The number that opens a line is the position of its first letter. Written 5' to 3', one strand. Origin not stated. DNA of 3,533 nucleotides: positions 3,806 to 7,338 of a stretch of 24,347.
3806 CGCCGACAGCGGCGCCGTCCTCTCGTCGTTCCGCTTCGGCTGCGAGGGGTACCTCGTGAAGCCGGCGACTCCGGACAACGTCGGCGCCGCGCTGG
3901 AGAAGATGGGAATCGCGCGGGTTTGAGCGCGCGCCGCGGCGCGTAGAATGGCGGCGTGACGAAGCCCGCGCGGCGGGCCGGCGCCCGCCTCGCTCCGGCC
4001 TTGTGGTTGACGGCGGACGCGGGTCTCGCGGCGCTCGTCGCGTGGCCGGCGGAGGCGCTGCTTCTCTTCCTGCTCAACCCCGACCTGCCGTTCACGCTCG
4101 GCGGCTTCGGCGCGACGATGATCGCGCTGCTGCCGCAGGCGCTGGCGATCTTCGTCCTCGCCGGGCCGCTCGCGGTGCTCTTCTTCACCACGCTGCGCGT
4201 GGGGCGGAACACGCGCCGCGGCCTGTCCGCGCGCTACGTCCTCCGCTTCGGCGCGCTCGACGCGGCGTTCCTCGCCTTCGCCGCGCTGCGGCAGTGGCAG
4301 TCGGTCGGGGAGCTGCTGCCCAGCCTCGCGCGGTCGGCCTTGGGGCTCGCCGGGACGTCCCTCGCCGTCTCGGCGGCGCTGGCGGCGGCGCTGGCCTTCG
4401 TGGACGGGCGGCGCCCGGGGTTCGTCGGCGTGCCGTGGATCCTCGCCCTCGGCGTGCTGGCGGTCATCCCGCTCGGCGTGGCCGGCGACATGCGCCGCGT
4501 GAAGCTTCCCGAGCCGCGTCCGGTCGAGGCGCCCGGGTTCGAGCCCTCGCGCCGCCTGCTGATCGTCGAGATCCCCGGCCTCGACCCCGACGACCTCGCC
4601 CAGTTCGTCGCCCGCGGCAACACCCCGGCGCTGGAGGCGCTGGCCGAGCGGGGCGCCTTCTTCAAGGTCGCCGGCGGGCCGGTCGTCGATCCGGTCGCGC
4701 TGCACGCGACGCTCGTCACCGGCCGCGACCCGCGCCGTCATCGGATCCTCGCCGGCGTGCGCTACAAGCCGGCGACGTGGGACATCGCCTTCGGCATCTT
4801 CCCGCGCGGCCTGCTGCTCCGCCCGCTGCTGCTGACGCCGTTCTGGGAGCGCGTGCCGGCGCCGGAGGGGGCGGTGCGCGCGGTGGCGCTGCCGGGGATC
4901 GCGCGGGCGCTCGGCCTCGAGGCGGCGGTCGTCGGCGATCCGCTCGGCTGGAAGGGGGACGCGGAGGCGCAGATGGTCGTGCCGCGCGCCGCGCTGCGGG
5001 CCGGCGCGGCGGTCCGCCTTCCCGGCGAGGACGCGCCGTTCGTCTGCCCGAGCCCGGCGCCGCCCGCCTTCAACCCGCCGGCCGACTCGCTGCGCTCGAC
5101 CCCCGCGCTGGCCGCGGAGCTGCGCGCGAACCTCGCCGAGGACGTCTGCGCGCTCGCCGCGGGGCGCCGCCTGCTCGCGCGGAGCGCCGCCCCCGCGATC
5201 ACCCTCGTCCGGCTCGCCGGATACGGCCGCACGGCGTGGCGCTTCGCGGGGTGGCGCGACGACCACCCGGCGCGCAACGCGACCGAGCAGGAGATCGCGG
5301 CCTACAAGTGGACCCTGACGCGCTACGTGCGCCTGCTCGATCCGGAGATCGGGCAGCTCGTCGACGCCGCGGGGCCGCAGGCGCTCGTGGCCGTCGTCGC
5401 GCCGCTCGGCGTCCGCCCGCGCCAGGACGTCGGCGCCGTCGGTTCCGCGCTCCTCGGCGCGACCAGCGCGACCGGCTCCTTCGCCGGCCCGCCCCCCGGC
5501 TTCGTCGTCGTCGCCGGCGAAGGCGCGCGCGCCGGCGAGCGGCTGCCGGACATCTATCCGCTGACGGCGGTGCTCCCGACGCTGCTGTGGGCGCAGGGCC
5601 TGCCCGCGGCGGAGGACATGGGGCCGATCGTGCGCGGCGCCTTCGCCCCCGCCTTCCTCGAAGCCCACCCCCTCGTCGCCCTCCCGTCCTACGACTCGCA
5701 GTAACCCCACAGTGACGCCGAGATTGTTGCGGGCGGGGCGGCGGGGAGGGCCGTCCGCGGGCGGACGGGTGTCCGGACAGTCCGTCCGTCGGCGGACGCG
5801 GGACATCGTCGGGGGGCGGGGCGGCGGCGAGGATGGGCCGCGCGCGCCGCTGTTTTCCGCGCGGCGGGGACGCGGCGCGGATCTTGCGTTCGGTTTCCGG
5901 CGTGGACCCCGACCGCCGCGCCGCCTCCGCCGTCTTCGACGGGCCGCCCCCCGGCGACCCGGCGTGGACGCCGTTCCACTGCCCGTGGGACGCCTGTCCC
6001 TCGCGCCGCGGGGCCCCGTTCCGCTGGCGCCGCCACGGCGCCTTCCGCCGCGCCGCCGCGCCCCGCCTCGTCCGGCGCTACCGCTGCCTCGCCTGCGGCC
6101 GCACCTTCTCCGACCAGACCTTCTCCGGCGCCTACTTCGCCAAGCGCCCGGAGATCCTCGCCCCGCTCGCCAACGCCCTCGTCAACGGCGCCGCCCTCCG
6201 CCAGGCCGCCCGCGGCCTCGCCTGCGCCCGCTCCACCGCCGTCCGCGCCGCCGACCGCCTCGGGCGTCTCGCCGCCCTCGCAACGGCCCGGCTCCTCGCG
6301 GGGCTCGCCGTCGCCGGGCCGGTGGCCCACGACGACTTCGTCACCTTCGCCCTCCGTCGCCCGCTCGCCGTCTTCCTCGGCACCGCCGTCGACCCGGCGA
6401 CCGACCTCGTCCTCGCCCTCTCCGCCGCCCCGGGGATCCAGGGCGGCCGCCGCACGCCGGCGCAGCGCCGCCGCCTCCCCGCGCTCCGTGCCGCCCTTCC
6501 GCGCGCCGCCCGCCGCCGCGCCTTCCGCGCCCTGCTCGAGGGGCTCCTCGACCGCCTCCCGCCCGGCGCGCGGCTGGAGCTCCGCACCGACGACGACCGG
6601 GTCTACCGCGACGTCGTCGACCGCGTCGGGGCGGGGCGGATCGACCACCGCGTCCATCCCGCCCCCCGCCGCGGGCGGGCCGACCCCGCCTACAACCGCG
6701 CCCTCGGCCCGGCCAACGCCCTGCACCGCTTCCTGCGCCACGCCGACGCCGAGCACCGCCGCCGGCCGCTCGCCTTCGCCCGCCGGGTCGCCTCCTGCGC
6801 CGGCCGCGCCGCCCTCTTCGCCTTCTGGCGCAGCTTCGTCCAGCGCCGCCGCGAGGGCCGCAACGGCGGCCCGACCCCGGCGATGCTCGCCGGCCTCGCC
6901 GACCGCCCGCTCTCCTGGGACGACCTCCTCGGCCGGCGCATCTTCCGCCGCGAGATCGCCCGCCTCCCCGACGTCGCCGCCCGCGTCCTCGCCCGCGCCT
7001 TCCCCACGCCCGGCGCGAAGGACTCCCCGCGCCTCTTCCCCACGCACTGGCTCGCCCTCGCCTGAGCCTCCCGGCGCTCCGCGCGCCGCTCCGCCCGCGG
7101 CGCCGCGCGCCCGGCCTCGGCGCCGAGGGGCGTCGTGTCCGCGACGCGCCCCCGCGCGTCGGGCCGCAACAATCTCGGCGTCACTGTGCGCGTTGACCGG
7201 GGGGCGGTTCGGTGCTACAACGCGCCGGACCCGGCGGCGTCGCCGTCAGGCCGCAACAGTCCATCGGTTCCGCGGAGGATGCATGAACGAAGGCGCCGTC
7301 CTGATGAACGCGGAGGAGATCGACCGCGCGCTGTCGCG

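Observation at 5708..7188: Intact 1.48-kb IS with perfect 25-bp TIRs (CACAGTG...), compositionally foreign, wedged between a gene stop and the pyrR promoter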

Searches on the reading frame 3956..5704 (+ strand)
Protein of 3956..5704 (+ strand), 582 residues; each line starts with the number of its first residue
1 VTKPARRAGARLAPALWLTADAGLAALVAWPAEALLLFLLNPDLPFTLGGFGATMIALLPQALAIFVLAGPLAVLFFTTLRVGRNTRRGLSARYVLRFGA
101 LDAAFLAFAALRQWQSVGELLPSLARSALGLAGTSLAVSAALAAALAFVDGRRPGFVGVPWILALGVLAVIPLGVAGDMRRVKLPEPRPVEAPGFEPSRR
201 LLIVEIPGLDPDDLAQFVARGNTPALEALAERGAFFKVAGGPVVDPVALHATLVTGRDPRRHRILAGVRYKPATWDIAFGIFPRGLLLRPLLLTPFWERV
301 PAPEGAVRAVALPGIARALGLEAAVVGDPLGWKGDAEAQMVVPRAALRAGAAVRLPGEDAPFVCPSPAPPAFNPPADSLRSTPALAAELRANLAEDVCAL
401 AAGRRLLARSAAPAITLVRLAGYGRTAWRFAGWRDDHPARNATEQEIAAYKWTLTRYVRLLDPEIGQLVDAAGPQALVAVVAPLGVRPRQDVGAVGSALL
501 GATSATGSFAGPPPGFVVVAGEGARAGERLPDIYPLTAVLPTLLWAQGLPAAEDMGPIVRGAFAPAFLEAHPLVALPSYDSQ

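Call 60: find_homologous_proteins(query=window:3956-5704:+, max_evalue=1e-20)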
Query window:3956-5704:+ (582 aa): 14 proteins with E <= 1e-20 among 8000 candidates.
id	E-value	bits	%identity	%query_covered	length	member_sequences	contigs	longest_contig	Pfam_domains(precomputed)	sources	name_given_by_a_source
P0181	0.0e+0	1234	100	100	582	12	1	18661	PF01663.28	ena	-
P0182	3.2e-228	777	68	98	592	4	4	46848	-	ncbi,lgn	-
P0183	5.4e-216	737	62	95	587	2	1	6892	-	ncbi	-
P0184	6.4e-214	730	62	95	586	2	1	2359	-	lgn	-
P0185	3.2e-206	705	61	94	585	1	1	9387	PF01663.28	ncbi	-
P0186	8.2e-195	667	59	95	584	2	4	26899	PF01663.28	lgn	-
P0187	2.2e-166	573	51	99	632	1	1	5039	PF01663.28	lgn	-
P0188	6.1e-148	512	49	99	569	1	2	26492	PF01663.28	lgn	-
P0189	6.3e-145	502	49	100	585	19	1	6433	-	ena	-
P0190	9.3e-144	498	49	98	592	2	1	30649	PF01663.28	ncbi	-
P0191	1.9e-143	497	47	93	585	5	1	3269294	-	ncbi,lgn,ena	-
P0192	5.0e-143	496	48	100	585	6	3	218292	-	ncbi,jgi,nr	ncbi:MAG: hypothetical protein MUF27_03000 [Acidobacteria bacterium]|jgi:hypothetical protein|nr:hyp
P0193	8.0e-143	495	49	96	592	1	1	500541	PF01663.28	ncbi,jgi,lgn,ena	-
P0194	8.0e-99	350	48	73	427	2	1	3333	-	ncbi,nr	ncbi:MAG: alkaline phosphatase family protein, partial [Acidobacteria bacterium]|nr:alkaline phospha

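Call 61: find_encoding_contigs(protein=P0182, flank=4000, max_places=4)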
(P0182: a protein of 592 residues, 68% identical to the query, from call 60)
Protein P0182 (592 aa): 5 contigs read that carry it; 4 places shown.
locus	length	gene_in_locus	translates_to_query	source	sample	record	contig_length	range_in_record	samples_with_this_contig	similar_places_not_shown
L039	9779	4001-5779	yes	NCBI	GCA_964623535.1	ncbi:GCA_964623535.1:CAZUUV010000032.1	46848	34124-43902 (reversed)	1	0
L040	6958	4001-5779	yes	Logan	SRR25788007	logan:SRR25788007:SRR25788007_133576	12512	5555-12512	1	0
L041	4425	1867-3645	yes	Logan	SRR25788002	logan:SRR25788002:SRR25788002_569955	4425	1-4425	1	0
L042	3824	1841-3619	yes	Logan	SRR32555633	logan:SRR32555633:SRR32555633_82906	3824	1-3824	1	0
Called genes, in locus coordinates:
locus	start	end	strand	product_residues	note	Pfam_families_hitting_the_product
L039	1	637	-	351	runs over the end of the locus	PF00291:PALP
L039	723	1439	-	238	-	PF00215:OMPdecase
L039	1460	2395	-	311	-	PF01180:DHO_dh, PF01207:Dus (faint)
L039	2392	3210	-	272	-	PF00175:NAD_binding_1, PF10418:DHODB_Fe-S_bind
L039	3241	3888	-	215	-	-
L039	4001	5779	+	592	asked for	-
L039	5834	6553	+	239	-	PF00156:Pribosyltran, PF14681:UPRTase (weak)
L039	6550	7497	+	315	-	PF02729:OTCace_N, PF00185:OTCace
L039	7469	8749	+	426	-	PF01979:Amidohydro_1, PF07969:Amidohydro_3, PF12890:DHOase, PF07969:Amidohydro_3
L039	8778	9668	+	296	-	PF01259:SAICAR_synt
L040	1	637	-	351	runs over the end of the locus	PF00291:PALP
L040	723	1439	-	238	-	PF00215:OMPdecase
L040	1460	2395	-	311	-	PF01180:DHO_dh, PF01207:Dus (faint)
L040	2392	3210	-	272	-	PF00175:NAD_binding_1, PF10418:DHODB_Fe-S_bind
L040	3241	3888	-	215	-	-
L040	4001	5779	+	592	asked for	-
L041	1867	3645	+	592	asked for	-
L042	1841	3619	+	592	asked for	-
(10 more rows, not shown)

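Call 62: find_encoding_contigs(protein=P0181, flank=4000, max_places=4)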
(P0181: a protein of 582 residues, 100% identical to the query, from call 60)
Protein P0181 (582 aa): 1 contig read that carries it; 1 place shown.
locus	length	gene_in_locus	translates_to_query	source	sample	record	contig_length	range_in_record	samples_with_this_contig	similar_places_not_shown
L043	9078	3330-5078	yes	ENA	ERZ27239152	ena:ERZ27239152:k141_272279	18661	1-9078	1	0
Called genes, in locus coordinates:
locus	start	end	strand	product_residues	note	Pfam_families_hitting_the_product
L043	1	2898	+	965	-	?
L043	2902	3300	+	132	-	PF00072:Response_reg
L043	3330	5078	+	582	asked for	PF01663:Phosphodiest (faint)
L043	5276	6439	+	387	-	-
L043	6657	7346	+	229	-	PF00156:Pribosyltran, PF14681:UPRTase (weak), PF15609:PRTase_2 (weak)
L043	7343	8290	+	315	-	PF02729:OTCace_N, PF00185:OTCace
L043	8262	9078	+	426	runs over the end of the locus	PF01979:Amidohydro_1, PF07969:Amidohydro_3 (weak), PF12890:DHOase, PF07969:Amidohydro_3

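Call 63: find_encoding_contigs(protein=P0186, flank=4000, max_places=4)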
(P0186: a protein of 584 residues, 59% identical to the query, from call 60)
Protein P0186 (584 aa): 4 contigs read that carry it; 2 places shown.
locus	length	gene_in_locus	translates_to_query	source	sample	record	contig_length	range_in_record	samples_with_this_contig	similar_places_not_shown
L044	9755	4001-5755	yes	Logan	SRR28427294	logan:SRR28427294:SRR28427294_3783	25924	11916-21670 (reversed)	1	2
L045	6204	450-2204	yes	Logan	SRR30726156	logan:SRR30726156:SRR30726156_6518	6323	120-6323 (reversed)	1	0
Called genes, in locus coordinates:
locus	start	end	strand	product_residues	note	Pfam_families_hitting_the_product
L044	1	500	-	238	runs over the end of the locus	PF00215:OMPdecase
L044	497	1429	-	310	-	PF01180:DHO_dh, PF01207:Dus (faint), PF03060:NMO (faint)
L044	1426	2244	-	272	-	PF00175:NAD_binding_1 (weak), PF10418:DHODB_Fe-S_bind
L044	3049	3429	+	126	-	-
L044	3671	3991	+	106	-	PF02627:CMD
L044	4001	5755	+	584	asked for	PF01663:Phosphodiest (weak)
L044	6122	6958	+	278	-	PF00156:Pribosyltran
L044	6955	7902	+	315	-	PF02729:OTCace_N, PF00185:OTCace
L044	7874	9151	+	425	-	PF01979:Amidohydro_1, PF07969:Amidohydro_3, PF12890:DHOase, PF07969:Amidohydro_3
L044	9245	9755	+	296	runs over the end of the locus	PF01259:SAICAR_synt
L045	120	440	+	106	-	PF02627:CMD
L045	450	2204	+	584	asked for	PF01663:Phosphodiest (weak)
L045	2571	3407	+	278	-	PF00156:Pribosyltran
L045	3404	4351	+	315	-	PF02729:OTCace_N, PF00185:OTCace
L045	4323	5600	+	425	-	PF01979:Amidohydro_1, PF07969:Amidohydro_3, PF12890:DHOase, PF07969:Amidohydro_3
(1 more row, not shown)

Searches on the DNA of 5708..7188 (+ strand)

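Call 71: search_dna_similar(query=window:5708-7188:+, collection=plasmids, mode=distant, max_rows=10)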
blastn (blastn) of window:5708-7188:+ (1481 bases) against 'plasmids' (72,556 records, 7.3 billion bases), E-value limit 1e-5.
No match.
